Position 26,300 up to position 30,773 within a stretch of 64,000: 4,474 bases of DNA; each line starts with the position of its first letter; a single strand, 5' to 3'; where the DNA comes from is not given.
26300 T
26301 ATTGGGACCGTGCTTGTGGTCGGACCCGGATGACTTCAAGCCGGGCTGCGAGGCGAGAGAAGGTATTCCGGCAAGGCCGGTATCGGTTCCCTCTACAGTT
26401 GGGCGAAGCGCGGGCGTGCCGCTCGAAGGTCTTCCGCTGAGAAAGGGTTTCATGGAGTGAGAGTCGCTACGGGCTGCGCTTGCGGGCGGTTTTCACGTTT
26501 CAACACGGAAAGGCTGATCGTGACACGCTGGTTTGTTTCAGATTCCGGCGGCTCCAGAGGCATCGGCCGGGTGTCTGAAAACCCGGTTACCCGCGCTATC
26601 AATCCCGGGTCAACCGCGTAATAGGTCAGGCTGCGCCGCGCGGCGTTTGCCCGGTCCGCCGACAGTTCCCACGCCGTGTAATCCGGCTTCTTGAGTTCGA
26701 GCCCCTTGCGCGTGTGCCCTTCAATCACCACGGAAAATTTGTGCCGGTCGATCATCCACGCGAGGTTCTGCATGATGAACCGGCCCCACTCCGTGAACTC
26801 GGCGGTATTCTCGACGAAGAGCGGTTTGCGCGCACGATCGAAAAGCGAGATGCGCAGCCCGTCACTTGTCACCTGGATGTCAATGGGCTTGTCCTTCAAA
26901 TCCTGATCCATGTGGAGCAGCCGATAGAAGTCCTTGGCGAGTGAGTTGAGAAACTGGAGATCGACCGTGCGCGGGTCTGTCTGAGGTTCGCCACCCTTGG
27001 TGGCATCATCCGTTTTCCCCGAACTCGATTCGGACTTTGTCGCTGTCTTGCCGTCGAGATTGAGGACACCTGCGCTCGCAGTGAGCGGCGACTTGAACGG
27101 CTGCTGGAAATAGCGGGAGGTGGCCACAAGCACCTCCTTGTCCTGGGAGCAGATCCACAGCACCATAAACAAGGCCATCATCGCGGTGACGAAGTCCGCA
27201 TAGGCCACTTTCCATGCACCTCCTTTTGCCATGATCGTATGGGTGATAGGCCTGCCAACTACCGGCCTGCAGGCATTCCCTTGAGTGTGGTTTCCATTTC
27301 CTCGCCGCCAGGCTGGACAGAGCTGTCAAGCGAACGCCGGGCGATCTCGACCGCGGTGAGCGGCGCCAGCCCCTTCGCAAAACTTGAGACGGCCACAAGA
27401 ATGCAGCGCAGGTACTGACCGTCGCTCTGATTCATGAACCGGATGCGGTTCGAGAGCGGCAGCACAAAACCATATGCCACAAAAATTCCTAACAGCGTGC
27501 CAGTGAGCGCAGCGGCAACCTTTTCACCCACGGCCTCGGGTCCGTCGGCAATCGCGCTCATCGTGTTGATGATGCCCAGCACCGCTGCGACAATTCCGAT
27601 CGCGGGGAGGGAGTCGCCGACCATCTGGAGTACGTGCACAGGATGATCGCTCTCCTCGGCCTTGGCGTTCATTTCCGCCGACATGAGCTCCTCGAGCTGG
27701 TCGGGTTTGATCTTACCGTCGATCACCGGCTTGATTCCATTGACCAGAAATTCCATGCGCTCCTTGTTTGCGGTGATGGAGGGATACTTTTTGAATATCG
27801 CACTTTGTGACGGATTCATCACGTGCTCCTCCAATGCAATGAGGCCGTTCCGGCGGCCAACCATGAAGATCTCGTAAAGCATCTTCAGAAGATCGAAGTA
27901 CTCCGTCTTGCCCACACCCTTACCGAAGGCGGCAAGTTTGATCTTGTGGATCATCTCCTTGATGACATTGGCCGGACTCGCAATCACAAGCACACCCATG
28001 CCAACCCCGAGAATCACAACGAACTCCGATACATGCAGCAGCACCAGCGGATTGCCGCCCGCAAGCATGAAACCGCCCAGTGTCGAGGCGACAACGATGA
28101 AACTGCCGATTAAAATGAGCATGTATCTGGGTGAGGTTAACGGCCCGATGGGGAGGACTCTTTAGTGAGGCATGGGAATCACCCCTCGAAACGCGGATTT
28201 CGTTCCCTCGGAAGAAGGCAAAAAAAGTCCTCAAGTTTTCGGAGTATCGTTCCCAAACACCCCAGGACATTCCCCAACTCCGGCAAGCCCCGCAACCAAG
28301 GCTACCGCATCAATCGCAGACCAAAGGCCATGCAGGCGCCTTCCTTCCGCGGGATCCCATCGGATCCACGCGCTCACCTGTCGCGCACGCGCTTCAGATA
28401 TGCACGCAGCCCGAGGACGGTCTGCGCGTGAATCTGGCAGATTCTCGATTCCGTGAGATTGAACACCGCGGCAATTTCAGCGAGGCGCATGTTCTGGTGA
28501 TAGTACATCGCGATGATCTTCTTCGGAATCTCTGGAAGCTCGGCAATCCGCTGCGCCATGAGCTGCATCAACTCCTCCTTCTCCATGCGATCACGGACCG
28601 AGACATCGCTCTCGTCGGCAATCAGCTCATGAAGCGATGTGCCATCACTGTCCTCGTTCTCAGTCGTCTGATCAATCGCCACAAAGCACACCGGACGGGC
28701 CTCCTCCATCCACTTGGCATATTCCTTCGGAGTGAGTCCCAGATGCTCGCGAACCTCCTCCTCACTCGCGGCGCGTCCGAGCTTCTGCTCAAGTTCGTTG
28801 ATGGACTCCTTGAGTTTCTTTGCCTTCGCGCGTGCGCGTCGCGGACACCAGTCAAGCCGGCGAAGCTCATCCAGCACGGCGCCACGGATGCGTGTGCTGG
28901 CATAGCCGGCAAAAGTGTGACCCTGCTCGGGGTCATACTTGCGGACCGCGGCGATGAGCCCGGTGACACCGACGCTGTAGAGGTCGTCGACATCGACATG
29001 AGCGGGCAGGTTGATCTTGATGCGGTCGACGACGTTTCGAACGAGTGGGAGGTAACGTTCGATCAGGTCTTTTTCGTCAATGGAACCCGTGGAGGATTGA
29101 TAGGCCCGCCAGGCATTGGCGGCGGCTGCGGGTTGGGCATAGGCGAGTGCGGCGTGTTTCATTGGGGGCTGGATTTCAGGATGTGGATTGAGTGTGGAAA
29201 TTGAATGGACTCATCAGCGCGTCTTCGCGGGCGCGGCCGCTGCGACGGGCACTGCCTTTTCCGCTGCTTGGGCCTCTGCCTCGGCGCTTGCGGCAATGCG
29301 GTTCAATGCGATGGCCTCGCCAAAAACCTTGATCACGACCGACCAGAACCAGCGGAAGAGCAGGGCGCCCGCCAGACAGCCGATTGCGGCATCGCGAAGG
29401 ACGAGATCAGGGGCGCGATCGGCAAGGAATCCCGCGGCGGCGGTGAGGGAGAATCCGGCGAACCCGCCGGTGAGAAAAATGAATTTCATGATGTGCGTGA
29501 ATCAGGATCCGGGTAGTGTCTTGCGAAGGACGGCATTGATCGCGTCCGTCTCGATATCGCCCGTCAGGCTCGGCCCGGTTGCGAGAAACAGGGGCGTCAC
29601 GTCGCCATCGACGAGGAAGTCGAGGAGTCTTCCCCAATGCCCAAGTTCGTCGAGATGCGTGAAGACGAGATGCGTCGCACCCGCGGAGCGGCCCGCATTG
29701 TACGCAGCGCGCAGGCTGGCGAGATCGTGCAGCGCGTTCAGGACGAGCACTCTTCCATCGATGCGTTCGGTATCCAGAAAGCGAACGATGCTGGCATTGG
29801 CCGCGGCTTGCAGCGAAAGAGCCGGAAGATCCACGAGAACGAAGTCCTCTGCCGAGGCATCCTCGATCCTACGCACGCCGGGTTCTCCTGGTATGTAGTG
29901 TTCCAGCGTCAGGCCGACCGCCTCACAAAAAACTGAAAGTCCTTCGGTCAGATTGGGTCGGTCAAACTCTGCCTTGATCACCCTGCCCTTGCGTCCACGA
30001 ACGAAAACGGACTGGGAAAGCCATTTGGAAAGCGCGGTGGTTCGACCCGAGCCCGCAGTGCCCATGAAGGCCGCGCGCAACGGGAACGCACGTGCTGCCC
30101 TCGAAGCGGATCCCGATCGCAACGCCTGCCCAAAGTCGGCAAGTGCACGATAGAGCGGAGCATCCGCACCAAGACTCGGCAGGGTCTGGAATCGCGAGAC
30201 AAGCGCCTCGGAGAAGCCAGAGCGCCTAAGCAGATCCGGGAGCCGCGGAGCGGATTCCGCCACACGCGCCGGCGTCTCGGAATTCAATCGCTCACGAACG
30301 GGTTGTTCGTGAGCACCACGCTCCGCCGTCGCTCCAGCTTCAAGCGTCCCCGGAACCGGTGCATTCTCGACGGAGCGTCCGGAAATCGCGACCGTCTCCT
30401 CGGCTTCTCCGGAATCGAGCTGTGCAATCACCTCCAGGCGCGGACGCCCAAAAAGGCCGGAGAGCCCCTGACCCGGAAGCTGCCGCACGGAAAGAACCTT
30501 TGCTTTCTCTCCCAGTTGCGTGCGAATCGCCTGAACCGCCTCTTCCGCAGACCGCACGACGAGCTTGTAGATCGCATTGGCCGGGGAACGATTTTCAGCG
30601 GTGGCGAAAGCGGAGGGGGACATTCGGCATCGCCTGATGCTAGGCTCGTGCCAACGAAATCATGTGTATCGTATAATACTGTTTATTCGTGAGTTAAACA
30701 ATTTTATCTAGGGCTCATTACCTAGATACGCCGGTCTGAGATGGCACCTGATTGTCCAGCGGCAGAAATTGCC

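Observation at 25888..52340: Conserved palindrome CGGCA-N5-TGCCG at phased distances upstream of all five sigma54 promoters: candidate flagellar enhancer (UAS)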

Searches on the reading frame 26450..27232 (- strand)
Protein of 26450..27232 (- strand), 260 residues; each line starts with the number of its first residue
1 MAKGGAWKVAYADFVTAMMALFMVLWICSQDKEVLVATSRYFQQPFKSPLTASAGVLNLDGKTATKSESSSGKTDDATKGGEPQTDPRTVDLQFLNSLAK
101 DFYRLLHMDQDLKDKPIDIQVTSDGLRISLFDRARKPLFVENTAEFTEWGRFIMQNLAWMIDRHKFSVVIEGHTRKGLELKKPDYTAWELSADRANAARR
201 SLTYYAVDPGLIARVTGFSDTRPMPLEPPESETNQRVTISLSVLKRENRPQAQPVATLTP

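Call 9: search_protein_families(library=ncbifam, proteins=[window:26450-27232:-])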
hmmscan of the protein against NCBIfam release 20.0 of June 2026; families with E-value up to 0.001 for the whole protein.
window:26450-27232:- (260 aa): 11 families
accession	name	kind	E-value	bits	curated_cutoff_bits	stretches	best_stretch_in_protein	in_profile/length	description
NF006548.1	PRK09041.1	equivalog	1.3e-48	165.7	277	1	3-248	23-278/287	flagellar motor protein MotB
NF004651.0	PRK05996.1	equivalog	1.7e-29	103.6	342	2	72-241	251-419/424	MotB family protein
NF005273.1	PRK06778.1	equivalog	8.5e-23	81.2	383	1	3-240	19-266/297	putative lateral flagellar export/assembly protein LafU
NF006541.1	PRK09038.1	equivalog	1.3e-17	64.3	283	1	6-240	15-247/253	flagellar motor protein MotD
NF006508.0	PRK08944.1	subfamily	1.7e-12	47.2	259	1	67-248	111-294/304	MotB family protein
NF005831.1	PRK07734.1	equivalog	2.1e-11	44.1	301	1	6-196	17-201/250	flagellar motor protein MotB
NF006285.1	PRK08457.1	equivalog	1.5e-10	41.3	250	1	4-250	13-239/253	flagellar motor protein MotB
NF005195.1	PRK06667.1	equivalog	3.4e-10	40.1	300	1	5-237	13-231/241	flagellar motor protein MotB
NF005382.1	PRK06925.1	equivalog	7.6e-08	32.9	264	1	9-239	2-221/225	flagellar motor protein MotS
TIGR03350.1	type_VI_ompA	equivalog_domain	3.9e-07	30.1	139.8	1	117-239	15-135/137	type VI secretion system protein TssL, long form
NF005236.0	PRK06742.1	equivalog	4.5e-05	23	312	1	153-240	133-222/225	flagellar motor protein MotS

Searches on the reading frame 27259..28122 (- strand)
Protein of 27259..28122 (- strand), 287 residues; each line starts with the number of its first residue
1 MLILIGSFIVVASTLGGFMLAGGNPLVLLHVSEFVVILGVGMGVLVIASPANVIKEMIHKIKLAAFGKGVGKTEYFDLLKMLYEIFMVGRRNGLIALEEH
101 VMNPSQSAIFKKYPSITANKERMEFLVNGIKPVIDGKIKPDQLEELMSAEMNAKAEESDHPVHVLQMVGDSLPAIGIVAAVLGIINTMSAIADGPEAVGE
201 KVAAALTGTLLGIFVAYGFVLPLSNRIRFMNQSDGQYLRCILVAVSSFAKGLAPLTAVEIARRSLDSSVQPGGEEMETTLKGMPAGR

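Call 9: search_protein_families(library=ncbifam, proteins=[window:27259-28122:-])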
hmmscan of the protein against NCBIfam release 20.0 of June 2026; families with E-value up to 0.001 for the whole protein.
window:27259-28122:- (287 aa): 8 families
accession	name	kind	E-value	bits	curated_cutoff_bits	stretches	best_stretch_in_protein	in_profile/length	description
TIGR03818.1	MotA1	equivalog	5.8e-87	291.4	303.8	1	1-281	1-281/282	flagellar motor stator protein MotA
NF005997.1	PRK08124.1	equivalog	1.2e-26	93.2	340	1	3-254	5-235/259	flagellar motor stator protein MotA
NF006583.0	PRK09109.1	equivalog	4.5e-25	88.2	237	1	2-254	4-234/246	flagellar motor protein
NF006284.1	PRK08456.1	equivalog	4.7e-25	88.2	380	1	4-254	6-234/252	flagellar motor stator protein MotA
NF006527.0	PRK08990.1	equivalog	5.3e-14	52.1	341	1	4-256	9-233/254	flagellar motor protein PomA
NF005383.1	PRK06926.1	equivalog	2e-12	46.7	394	1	3-228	12-213/271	flagellar motor protein MotP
NF005237.0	PRK06743.1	equivalog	2.1e-07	30.6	373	1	28-228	50-228/277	flagellar motor protein MotP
TIGR02796.1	tolQ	equivalog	1.4e-06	28.3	221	1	141-218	102-184/216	protein TolQ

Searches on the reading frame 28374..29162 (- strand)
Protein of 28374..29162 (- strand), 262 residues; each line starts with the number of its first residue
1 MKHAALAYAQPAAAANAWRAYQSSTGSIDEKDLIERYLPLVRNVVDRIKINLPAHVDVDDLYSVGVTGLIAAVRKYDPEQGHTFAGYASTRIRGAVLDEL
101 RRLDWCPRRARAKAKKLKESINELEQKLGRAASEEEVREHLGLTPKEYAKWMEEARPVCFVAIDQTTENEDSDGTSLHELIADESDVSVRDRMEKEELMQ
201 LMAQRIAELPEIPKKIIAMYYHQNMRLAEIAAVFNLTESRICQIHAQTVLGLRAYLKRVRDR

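Call 9: search_protein_families(library=ncbifam, proteins=[window:28374-29162:-])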
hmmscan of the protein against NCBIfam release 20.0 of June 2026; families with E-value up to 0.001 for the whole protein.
window:28374-29162:- (262 aa): 61 families (the best 25 are shown)
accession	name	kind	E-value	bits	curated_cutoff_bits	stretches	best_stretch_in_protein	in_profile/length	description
TIGR02479.1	FliA_WhiG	subfamily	1.3e-73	247.5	189.6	1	33-256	1-223/224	FliA/WhiG family RNA polymerase sigma factor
NF004935.0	PRK06288.1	equivalog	2e-66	224.4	343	1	10-259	15-265/270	RNA polymerase sigma factor WhiG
NF005413.0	PRK06986.1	subfamily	2.2e-66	224.1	201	1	20-258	6-238/241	RNA polymerase sigma factor FliA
NF005809.0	PRK07670.1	equivalog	2.1e-59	201.1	326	1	14-259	9-253/255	FliA/WhiG family RNA polymerase sigma factor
NF004572.0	PRK05911.1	equivalog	1e-57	195.5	378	1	15-257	10-254/257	RNA polymerase sigma factor sigma-28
NF009091.0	PRK12427.1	equivalog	6.5e-44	150.3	339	1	28-256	15-231/233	FliA/WhiG family RNA polymerase sigma factor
TIGR02980.1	SigBFG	subfamily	3.1e-30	105.6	234.35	1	31-256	6-226/227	SigB/SigF/SigG family RNA polymerase sigma factor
TIGR02937.1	sigma70-ECF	superfamily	8.9e-28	97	42.9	1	31-254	4-163/165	sigma-70 family RNA polymerase sigma factor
NF005644.0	PRK07408.1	subfamily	6e-25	88.3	261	1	18-234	17-231/258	RNA polymerase sigma factor SigF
NF005514.0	PRK07122.1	subfamily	5.5e-23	81.4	372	1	30-256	42-263/264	RNA polymerase sigma factor SigF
TIGR02997.1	Sig70-cyanoRpoD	subfamily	2e-22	79.8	384.5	1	26-253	72-298/298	RNA polymerase sigma factor, RpoD/SigA family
TIGR02394.1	rpoS_proteo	equivalog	3e-21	76.2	378.7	1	23-258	40-276/285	RNA polymerase sigma factor RpoS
NF005642.0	PRK07405.1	subfamily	8.4e-21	74.5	524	1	22-255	76-308/318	RNA polymerase sigma factor SigD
TIGR02941.1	Sigma_B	equivalog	1.1e-19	70.9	315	1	24-253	25-250/255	RNA polymerase sigma factor SigB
NF004615.0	PRK05949.1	subfamily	2.4e-19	69.4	530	1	26-259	89-321/327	RNA polymerase sigma factor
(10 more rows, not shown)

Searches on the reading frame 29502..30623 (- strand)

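Call 9: search_protein_families(library=ncbifam, proteins=[window:29502-30623:-])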
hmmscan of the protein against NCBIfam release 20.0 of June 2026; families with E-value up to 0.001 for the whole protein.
window:29502-30623:- (373 aa): 1 family
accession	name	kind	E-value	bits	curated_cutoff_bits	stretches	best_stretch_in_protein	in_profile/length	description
TIGR03499.1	FlhF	equivalog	6.2e-12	46.1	174.15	1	18-113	3-85/286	flagellar biosynthesis GTPase FlhF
